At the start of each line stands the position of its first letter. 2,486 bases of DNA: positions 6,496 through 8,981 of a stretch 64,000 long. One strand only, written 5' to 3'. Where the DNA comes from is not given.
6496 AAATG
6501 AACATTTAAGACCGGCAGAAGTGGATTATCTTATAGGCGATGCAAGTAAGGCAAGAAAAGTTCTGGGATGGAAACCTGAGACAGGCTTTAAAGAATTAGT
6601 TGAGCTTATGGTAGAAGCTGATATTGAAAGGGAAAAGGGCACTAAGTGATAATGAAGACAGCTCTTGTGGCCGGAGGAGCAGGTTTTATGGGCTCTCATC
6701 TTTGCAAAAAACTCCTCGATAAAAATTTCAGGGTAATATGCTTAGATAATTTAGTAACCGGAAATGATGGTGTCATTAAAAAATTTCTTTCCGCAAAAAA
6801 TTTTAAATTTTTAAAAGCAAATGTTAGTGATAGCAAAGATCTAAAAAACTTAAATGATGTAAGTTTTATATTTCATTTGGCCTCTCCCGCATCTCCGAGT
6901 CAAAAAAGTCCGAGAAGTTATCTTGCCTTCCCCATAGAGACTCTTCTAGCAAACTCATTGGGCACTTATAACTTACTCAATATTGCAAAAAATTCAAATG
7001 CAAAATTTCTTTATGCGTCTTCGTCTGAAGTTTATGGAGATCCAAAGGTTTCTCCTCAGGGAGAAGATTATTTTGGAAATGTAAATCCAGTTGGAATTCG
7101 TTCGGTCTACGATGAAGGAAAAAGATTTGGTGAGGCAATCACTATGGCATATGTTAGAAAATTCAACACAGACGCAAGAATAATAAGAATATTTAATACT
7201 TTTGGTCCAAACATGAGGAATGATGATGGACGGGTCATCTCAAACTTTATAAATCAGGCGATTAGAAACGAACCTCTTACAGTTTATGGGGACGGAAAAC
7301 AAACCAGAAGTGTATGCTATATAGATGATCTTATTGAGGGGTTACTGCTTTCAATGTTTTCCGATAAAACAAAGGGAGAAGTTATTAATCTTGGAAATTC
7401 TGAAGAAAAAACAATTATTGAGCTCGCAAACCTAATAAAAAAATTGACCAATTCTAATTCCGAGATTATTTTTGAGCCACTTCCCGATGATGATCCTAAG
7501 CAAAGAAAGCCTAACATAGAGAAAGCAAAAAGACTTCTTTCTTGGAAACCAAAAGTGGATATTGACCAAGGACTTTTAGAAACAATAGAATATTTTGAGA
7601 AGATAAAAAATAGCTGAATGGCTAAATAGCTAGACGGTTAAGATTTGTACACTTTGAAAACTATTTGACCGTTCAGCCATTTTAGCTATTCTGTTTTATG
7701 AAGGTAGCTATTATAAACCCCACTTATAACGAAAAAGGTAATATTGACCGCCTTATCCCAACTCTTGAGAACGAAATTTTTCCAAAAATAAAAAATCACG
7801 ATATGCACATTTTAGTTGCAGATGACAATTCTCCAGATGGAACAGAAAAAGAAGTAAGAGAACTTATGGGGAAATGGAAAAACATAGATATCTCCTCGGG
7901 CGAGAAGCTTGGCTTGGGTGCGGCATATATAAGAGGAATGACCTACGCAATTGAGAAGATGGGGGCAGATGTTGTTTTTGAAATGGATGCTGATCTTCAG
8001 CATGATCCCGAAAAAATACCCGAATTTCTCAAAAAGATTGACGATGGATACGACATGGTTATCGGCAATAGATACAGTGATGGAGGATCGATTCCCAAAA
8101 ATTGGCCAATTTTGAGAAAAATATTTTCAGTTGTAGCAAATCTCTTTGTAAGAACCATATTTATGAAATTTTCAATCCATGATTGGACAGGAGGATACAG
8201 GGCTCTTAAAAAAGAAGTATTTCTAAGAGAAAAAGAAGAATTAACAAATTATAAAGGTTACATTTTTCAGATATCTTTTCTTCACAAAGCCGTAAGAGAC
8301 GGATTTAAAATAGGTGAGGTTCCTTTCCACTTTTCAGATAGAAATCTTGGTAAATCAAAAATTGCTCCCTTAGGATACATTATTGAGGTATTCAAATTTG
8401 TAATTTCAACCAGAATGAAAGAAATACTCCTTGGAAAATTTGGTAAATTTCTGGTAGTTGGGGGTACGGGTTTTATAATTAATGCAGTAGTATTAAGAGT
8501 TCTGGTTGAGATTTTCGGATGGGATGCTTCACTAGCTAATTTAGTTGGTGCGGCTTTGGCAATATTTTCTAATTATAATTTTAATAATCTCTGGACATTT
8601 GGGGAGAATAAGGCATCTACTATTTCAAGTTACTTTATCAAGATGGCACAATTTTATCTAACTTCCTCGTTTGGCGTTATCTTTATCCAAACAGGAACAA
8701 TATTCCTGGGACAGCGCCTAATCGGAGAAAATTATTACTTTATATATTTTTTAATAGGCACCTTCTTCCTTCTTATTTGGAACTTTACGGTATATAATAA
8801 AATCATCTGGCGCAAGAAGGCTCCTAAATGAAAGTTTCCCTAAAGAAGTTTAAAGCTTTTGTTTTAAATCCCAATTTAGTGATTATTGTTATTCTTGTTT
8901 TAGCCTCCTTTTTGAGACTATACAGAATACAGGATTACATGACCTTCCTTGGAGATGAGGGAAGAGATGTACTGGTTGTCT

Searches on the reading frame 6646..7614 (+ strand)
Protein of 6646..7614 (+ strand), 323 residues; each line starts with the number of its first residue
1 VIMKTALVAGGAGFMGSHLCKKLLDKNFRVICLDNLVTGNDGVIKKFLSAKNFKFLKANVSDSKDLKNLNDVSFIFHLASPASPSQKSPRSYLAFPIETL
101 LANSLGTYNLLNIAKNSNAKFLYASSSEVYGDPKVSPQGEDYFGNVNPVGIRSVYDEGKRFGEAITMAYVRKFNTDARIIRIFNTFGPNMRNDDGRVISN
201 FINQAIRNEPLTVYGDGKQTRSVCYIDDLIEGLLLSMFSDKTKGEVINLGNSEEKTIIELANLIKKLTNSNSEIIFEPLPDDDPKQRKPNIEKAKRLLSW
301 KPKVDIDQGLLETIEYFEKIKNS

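Call 4: search_protein_families(library=pfam, proteins=[window:6646-7614:+])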
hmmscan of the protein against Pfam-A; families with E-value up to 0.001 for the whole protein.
window:6646-7614:+ (323 aa): 6 families
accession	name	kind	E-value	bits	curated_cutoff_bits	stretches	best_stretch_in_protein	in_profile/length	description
PF01370.27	Epimerase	-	2.3e-47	161.9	20.9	1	6-250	1-240/240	NAD dependent epimerase/dehydratase family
PF16363.11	GDP_Man_Dehyd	-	3.8e-45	155.2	27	1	7-312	1-331/332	GDP-mannose 4,6 dehydratase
PF01073.25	3Beta_HSD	-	1.4e-11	44.4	22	1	7-229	1-221/280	3-beta hydroxysteroid dehydrogenase/isomerase family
PF02719.21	Polysacc_synt_2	-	4.8e-11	42.8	20.2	1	7-122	2-123/293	Polysaccharide biosynthesis protein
PF07993.18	NAD_binding_4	-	6.9e-07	29.1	20.1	0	67-182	83-204/258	Male sterility protein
PF04321.23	RmlD_sub_bind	-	8.5e-07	28.8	27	1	6-273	3-236/287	RmlD substrate binding domain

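Call 5: search_protein_families(library=ncbifam, proteins=[window:6646-7614:+])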
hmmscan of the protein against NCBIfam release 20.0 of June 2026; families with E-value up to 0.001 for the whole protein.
window:6646-7614:+ (323 aa): 27 families (the best 25 are shown)
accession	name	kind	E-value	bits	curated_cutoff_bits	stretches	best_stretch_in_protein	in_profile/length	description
TIGR01181.1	dTDP_gluc_dehyt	equivalog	6.2e-39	133.9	365.1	1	6-319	2-313/321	dTDP-glucose 4,6-dehydratase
TIGR04180.1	EDH_00030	hypoth_equivalog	6.6e-35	120.6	475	1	7-303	2-295/297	NAD-dependent 4,6-dehydratase LegB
TIGR01179.1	galE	equivalog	4.6e-33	114.4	262.3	1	7-315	3-323/332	UDP-glucose 4-epimerase GalE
NF011728.1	PRK15181.1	equivalog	7.2e-32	110.7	760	1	4-317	16-337/348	Vi polysaccharide biosynthesis UDP-N-acetylglucosaminuronic acid C-4 epimerase TviC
NF005998.1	PRK08125.1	equivalog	1.6e-25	89.6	777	1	5-317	317-649/649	bifunctional UDP-4-amino-4-deoxy-L-arabinose formyltransferase/UDP-glucuronic acid oxidase ArnA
NF008872.0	PRK11908.1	equivalog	3.9e-24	85.3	294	1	3-270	1-273/349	bifunctional UDP-4-keto-pentose/UDP-xylose synthase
TIGR02197.1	heptose_epim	equivalog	1.5e-23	83.5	274.6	1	7-311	2-307/316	ADP-glyceromanno-heptose 6-epimerase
NF007582.0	PRK10217.1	equivalog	1.7e-22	80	698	1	3-268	1-270/355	dTDP-glucose 4,6-dehydratase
NF007490.0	PRK10084.1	subfamily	4e-20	72.1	649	1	6-317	3-334/361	dTDP-glucose 4,6-dehydratase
NF007956.0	PRK10675.1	subfamily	2.3e-18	66.4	394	1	6-309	3-321/338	UDP-glucose 4-epimerase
NF047922.1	GDPFucSynFcl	equivalog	1.3e-17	64.2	500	1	94-318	72-302/308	GDP-L-fucose synthase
TIGR02622.1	CDP_4_6_dhtase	equivalog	1.1e-12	47.8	278.45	1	4-319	5-332/352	CDP-glucose 4,6-dehydratase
NF041015.1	UDPsulfquin_syn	equivalog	1.9e-11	43.5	575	1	195-271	236-313/384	UDP-sulfoquinovose synthase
NF043036.1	ErythonDh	equivalog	8.4e-10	38.3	325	1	7-183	4-177/321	D-erythronate dehydrogenase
NF047837.1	UDPAcbARedWbcJ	equivalog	8.7e-10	38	500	1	154-278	102-225/372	UDP-2-acetamido-2,6-beta-L-arabino-hexul-4-ose reductase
TIGR01472.1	gmd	equivalog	2.9e-09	36.6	415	1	4-253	1-255/342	GDP-mannose 4,6-dehydratase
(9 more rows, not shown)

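Call 35: search_solved_structures(query=window:6652-7614:+, max_evalue=1e-20)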
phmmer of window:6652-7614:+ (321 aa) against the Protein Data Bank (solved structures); distinct sequences matched with E-value up to 1e-20: 43.
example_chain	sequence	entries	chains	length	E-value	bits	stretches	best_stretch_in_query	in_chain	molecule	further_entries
4gll_A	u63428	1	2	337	5.1e-91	308.2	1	2-317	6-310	UDP-glucuronic acid decarboxylase 1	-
2b69_A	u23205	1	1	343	5.4e-91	308.1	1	2-317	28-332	UDP-glucuronate decarboxylase 1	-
4m55_A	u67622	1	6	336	2.5e-90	305.9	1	2-317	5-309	UDP-glucuronic acid decarboxylase 1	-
4lk3_A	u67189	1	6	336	3.5e-90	305.4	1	2-317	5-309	UDP-glucuronic acid decarboxylase 1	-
8vr2_A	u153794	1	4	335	1.7e-42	148.8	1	4-316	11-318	NAD-dependent epimerase/dehydratase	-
8rdg_A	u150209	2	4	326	1.8e-42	148.7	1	4-313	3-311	SDR family NAD(P)-dependent oxidoreductase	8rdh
8rdi_A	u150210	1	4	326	6.2e-42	147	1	4-313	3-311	SDR family NAD(P)-dependent oxidoreductase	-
6bwl_A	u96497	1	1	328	1.3e-41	145.9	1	4-319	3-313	Pal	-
6zl6_A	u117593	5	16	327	3.9e-39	137.8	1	4-318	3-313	Epimerase domain-containing protein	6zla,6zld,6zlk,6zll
6zlj_A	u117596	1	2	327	9.2e-39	136.6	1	4-318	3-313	Epimerase domain-containing protein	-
6pmh_A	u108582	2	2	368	5.7e-38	133.9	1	2-316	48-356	UDP-glucose 4-epimerase related protein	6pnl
4zrm_A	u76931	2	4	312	1.1e-36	129.8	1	4-317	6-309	UDP-glucose 4-epimerase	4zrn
2hun_A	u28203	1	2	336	2.3e-30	109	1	4-317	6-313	336aa long hypothetical dTDP-glucose 4,6-dehydratase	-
3ru7_A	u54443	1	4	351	5e-30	107.9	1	2-315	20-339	WbgU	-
3ru9_A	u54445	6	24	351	5.2e-30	107.8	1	2-315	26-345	WbgU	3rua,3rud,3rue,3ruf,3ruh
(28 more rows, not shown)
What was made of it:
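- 6652..7617 (+): UDP-glucuronate decarboxylase (UXS)-like, intact. PDB 4gll/2b69 at 308 bits, E 5e-91 (call 35).
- Tried and rejected: It was redone as call 35.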

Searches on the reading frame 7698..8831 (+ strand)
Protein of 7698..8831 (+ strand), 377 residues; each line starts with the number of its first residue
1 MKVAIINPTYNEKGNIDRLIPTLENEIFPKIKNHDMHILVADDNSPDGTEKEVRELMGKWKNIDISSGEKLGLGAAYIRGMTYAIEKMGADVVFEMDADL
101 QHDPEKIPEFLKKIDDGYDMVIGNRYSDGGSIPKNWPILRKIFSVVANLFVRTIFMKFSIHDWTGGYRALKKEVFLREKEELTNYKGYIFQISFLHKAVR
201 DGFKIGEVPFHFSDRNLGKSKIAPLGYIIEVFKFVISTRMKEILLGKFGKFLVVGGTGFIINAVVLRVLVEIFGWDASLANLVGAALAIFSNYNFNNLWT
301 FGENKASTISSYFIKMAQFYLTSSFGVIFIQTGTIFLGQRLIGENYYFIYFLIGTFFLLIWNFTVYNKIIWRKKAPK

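Call 4: search_protein_families(library=pfam, proteins=[window:7698-8828:+])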
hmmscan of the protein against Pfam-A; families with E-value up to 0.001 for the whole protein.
window:7698-8828:+ (377 aa): 2 families
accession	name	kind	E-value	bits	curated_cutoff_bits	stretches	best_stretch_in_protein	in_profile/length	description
PF00535.33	Glycos_transf_2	-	4.1e-25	89.1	23.3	1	5-175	2-164/168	Glycosyl transferase family 2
PF04138.20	GtrA_DPMS_TM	-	3.6e-13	50.2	26.1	1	250-371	1-117/117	GtrA/DPMS, transmembrane domain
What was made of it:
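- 7698..10426 (+): GT2-GtrA polyprenyl-phosphate glycosyltransferase (7698-8831) and PMT_2/ArnT-like transferase (8828-10426), intact. These are the presumed users of the activated sugars. Pfam result in call 4.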

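Call 5: search_protein_families(library=ncbifam, proteins=[window:7698-8828:+])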
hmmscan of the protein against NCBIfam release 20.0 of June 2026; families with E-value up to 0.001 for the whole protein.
window:7698-8828:+ (377 aa): 13 families
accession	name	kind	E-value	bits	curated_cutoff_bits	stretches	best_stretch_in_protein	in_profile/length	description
NF047588.1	GlcsyltransPgfSStrep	equivalog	3.9e-17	62.4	500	1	1-186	1-174/308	glycosyltransferase PgfS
TIGR04182.1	glyco_TIGR04182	equivalog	5.2e-17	62.2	325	1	2-256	1-238/293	S-layer glycoprotein N-glycosyltransferase AglJ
NF007986.1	PRK10714.1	equivalog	5.4e-15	55.2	529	1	2-303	7-291/316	undecaprenyl-phosphate 4-deoxy-4-formamido-L-arabinose transferase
NF058614.1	PPMAGASynPpgS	equivalog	3.1e-14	52.9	370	1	3-225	2-209/226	polyprenyl-phospho-N-acetylgalactosaminyl synthase PpgS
NF041391.1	DPhHxTase_Halo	equivalog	4.2e-14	52.1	375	1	9-240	3-210/213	dolichyl-phosphate hexose transferase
NF050050.1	ProtGlycPglI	equivalog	6.7e-07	29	500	1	2-125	3-119/306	GalNAc(5)-diNAcBac-PP-undecaprenol beta-1,3-glucosyltransferase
TIGR03469.1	HpnB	hypoth_equivalog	3.4e-06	26.4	379.25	1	2-116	45-162/386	hopene-associated glycosyltransferase HpnB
NF041875.1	EPS_EpsD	equivalog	5.8e-05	22.6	370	1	4-121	2-111/325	exopolysaccharide biosynthesis glycosyltransferase EpsD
NF038302.1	EPS_HpsE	equivalog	6.7e-05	22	300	1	3-100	3-97/307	hormogonium polysaccharide biosynthesis glycosyltransferase HpsE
NF041865.1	EpsU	equivalog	0.00015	20.9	700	1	2-120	40-153/394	exopolysaccharide biosynthesis GT2 family glycosyltransferase EpsU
NF047683.1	TeichurnBiosyTuaG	equivalog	0.00033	20.4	400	1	2-111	7-108/252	teichuronic acid biosynthesis protein TuaG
NF045692.1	OglycostaseCruG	equivalog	0.00034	19.6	600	1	2-121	42-160/386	2'-O-glycosyltransferase CruG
TIGR04283.1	glyco_like_mftF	equivalog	0.00051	19.7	182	1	4-80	2-73/221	TIGR04283 family arsenosugar biosynthesis glycosyltransferase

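Call 24: find_encoding_contigs(protein=window:7698-8831:+, flank=6000)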
Protein window:7698-8831:+ (377 aa): no gene with exactly this product is on record in the collection.
